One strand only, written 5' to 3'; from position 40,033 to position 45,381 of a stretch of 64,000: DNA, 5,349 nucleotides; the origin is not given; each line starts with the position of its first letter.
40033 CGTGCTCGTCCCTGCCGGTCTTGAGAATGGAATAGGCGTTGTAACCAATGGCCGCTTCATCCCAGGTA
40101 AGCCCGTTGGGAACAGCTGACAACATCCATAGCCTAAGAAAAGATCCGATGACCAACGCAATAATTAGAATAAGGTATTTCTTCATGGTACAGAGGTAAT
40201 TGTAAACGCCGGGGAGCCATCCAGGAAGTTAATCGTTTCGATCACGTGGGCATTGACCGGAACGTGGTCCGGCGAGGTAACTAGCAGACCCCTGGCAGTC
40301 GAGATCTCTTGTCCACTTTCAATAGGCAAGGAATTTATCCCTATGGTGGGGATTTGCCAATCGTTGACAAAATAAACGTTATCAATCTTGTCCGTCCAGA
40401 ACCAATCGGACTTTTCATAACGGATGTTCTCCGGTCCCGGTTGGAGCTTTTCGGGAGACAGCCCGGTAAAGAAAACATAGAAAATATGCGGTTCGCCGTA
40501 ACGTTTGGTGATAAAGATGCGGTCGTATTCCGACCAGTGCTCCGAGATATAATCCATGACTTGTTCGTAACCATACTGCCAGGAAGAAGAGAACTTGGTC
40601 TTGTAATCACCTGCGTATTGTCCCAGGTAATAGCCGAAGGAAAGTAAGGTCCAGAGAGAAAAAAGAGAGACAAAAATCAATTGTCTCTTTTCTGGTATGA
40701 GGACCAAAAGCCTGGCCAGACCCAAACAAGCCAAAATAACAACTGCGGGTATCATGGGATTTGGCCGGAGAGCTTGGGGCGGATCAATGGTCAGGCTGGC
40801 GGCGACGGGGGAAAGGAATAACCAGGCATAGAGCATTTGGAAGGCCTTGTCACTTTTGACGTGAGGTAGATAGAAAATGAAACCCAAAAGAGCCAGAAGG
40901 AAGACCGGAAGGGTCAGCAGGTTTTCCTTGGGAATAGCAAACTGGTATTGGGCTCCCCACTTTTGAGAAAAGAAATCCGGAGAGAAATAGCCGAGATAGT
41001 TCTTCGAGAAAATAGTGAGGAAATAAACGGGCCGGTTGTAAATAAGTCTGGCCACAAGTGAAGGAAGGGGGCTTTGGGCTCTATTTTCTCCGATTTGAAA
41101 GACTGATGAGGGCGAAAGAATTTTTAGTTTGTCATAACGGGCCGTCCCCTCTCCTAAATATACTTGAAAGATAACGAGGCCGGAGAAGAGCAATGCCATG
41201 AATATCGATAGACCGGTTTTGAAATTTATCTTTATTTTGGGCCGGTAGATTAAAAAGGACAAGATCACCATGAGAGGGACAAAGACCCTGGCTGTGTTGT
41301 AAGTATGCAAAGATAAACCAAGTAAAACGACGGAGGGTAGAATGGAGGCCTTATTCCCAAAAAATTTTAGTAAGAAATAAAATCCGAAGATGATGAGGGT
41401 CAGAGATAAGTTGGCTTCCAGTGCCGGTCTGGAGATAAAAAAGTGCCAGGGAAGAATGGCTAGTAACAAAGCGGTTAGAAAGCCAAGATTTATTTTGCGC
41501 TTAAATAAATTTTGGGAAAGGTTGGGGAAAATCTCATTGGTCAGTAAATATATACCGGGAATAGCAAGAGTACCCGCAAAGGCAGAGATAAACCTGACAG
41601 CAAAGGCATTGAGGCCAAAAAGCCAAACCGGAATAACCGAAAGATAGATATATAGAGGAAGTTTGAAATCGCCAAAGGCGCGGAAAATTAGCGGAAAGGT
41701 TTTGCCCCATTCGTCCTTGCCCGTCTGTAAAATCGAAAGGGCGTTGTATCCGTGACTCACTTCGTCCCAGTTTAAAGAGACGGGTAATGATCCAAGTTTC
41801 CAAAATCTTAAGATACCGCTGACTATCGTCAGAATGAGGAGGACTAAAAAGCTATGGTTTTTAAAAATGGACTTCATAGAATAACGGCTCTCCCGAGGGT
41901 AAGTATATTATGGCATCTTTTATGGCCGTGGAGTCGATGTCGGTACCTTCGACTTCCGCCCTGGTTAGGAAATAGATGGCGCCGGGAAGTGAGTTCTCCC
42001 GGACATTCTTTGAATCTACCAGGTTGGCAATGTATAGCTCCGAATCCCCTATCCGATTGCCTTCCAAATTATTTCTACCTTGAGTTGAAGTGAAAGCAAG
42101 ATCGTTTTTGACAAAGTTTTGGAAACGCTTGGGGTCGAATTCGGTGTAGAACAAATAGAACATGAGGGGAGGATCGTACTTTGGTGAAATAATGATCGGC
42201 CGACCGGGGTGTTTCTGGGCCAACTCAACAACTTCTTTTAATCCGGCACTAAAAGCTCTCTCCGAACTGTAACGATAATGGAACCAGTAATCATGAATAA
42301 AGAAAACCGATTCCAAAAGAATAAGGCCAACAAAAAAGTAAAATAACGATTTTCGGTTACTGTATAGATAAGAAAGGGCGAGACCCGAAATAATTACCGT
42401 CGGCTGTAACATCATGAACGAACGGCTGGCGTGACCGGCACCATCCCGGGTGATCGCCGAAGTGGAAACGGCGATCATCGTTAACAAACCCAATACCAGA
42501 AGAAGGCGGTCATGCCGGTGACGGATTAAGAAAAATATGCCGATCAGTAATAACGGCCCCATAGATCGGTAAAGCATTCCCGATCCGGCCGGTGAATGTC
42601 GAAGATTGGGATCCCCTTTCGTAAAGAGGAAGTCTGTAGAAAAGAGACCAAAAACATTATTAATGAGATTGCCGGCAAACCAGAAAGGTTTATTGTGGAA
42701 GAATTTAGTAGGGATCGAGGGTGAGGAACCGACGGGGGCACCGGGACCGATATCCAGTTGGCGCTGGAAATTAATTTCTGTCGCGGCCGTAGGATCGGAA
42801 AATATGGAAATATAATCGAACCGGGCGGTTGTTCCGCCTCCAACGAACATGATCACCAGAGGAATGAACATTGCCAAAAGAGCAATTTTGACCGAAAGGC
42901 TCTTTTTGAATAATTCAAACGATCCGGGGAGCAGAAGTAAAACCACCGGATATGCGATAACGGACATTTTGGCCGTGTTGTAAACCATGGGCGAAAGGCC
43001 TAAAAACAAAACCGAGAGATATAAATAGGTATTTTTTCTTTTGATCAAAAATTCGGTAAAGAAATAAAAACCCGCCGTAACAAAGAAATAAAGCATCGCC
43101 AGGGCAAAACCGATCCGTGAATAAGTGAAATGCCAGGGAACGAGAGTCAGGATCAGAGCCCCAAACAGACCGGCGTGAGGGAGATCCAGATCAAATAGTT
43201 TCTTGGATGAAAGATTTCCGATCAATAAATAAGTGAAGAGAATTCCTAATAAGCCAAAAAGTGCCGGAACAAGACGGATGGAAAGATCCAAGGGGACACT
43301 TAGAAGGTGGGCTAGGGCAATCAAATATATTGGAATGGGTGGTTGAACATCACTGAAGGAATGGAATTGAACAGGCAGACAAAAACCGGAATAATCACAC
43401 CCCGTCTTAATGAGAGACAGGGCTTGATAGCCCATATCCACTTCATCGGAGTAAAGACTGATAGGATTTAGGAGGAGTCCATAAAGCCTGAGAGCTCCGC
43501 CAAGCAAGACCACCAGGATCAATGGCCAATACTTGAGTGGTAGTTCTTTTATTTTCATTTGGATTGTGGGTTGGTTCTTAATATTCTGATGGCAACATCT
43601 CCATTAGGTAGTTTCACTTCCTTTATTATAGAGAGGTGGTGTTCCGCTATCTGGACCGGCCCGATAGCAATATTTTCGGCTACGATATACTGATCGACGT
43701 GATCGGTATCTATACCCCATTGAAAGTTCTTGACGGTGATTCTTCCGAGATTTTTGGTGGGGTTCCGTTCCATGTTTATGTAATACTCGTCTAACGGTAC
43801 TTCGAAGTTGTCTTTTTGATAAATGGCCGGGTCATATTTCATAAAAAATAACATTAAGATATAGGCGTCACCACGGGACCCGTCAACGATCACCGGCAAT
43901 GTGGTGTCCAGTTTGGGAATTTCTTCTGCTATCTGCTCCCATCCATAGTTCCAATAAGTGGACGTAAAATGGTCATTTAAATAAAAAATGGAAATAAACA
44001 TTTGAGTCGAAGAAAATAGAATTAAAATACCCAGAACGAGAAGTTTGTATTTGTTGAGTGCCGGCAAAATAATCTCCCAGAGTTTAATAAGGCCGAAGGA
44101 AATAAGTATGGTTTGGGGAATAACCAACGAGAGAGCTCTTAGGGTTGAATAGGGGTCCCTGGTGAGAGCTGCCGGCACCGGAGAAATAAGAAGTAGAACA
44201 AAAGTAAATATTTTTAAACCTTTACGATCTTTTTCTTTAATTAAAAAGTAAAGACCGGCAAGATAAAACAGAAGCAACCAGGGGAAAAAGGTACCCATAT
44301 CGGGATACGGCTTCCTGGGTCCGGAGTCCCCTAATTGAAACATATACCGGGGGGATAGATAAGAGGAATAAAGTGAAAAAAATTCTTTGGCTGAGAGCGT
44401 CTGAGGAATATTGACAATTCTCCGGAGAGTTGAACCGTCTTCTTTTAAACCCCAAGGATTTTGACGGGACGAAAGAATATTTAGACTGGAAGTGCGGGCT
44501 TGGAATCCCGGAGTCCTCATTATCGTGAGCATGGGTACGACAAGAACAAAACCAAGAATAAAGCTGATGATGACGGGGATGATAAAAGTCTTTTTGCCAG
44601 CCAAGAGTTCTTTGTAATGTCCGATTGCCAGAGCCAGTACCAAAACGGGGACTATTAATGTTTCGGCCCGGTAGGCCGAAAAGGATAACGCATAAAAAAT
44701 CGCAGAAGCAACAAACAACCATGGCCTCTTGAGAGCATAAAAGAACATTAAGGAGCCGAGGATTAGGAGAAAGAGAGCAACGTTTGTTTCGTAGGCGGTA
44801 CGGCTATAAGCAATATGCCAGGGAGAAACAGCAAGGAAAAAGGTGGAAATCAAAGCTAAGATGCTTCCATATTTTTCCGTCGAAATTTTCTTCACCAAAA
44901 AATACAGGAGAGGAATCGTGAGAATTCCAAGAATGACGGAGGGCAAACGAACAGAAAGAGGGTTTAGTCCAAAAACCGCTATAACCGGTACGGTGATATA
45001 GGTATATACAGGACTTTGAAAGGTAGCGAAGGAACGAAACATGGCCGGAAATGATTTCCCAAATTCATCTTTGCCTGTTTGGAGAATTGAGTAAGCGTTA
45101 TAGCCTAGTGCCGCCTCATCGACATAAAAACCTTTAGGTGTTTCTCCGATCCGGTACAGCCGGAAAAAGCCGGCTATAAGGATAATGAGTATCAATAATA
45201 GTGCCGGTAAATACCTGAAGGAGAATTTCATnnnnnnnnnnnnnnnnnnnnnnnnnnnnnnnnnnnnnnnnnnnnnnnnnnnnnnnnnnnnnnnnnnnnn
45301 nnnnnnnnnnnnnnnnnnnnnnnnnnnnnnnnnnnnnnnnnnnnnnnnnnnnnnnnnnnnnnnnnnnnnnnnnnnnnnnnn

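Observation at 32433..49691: A 17-kb, 13-gene translationally coupled operon dominated by GT-C membrane glycosyltransferases, including six tandem PMT/ArnT-like paralogs.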

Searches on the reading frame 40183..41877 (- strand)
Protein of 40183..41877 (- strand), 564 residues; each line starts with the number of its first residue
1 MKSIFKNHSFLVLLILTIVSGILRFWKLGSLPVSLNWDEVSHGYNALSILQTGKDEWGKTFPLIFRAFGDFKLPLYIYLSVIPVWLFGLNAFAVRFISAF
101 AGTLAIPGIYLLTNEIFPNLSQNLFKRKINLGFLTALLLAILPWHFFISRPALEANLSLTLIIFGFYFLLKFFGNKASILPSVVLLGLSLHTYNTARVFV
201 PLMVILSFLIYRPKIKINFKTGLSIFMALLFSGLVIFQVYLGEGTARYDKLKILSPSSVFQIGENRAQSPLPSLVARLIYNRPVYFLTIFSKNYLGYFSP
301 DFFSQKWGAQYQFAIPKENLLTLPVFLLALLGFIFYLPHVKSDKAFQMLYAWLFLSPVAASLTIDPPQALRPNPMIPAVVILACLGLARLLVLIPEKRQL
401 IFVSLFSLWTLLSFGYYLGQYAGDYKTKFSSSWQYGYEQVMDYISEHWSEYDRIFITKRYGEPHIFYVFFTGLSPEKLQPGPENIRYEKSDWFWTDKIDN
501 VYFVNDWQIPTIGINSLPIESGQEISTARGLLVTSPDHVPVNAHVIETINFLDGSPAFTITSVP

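Call 4: search_protein_families(library=pfam, proteins=[window:40183-41877:-], max_evalue=0.01)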
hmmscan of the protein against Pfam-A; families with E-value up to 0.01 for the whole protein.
window:40183-41877:- (564 aa): 1 family
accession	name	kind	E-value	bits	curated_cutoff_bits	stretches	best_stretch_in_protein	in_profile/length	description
PF14358.11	DUF4405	-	0.0047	17.9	26.7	0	225-250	9-34/66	Domain of unknown function (DUF4405)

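Call 69: search_protein_families(library=pfam, proteins=[window:40183-41877:-], max_evalue=1)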
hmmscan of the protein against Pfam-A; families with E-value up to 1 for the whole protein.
window:40183-41877:- (564 aa): 2 families
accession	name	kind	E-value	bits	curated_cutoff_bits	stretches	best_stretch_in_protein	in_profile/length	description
PF14358.11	DUF4405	-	0.0047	17.9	26.7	0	225-250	9-34/66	Domain of unknown function (DUF4405)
PF13231.12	PMT_2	-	0.01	16.5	26.1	1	74-232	4-155/160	Dolichyl-phosphate-mannose-protein mannosyltransferase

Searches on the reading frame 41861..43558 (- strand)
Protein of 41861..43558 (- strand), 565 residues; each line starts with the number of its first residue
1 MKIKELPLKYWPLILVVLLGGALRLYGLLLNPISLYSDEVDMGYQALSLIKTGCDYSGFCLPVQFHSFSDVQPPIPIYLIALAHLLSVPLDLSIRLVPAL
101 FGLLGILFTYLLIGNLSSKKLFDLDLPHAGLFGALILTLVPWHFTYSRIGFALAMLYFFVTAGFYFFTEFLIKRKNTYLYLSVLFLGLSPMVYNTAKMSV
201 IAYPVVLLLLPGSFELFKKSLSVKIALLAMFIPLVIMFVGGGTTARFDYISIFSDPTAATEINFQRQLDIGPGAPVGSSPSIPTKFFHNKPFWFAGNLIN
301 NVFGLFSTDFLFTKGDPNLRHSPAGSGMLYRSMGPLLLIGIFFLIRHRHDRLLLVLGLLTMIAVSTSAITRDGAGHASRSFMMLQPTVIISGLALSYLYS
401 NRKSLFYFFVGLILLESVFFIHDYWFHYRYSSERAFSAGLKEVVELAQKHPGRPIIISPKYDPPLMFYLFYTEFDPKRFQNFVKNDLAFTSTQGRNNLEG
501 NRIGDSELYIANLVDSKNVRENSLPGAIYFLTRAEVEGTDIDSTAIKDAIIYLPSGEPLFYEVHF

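Call 4: search_protein_families(library=pfam, proteins=[window:41861-43558:-], max_evalue=0.01)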
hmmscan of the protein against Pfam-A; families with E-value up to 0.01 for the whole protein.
window:41861-43558:- (565 aa): 2 families
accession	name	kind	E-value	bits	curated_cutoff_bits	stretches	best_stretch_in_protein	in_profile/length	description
PF13231.12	PMT_2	-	7.2e-11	43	26.1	1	72-234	2-157/160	Dolichyl-phosphate-mannose-protein mannosyltransferase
PF02366.24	PMT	-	0.002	18.2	22.7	1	92-225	83-213/245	Dolichyl-phosphate-mannose-protein mannosyltransferase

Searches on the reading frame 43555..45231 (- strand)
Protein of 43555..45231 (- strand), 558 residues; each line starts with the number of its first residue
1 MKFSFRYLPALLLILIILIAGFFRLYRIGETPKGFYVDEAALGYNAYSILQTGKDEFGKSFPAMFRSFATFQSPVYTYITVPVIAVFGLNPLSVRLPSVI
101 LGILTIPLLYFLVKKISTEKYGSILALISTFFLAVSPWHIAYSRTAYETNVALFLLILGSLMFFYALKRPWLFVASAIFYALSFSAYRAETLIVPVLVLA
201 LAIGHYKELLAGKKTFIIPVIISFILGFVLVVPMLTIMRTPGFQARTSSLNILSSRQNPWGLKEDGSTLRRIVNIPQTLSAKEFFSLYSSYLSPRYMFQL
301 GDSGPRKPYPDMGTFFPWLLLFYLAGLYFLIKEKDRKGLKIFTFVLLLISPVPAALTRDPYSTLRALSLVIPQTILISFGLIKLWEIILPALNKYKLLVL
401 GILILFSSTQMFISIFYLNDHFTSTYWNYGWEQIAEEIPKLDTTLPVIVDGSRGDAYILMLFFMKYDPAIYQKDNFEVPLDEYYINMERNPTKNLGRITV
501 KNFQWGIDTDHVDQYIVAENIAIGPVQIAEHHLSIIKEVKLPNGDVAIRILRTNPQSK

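Call 4: search_protein_families(library=pfam, proteins=[window:43555-45231:-], max_evalue=0.01)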
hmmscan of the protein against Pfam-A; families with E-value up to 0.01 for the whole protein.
window:43555-45231:- (558 aa): 1 family
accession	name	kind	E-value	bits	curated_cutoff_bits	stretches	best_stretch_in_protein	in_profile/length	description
PF13231.12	PMT_2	-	2.7e-08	34.6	26.1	1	73-225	3-152/160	Dolichyl-phosphate-mannose-protein mannosyltransferase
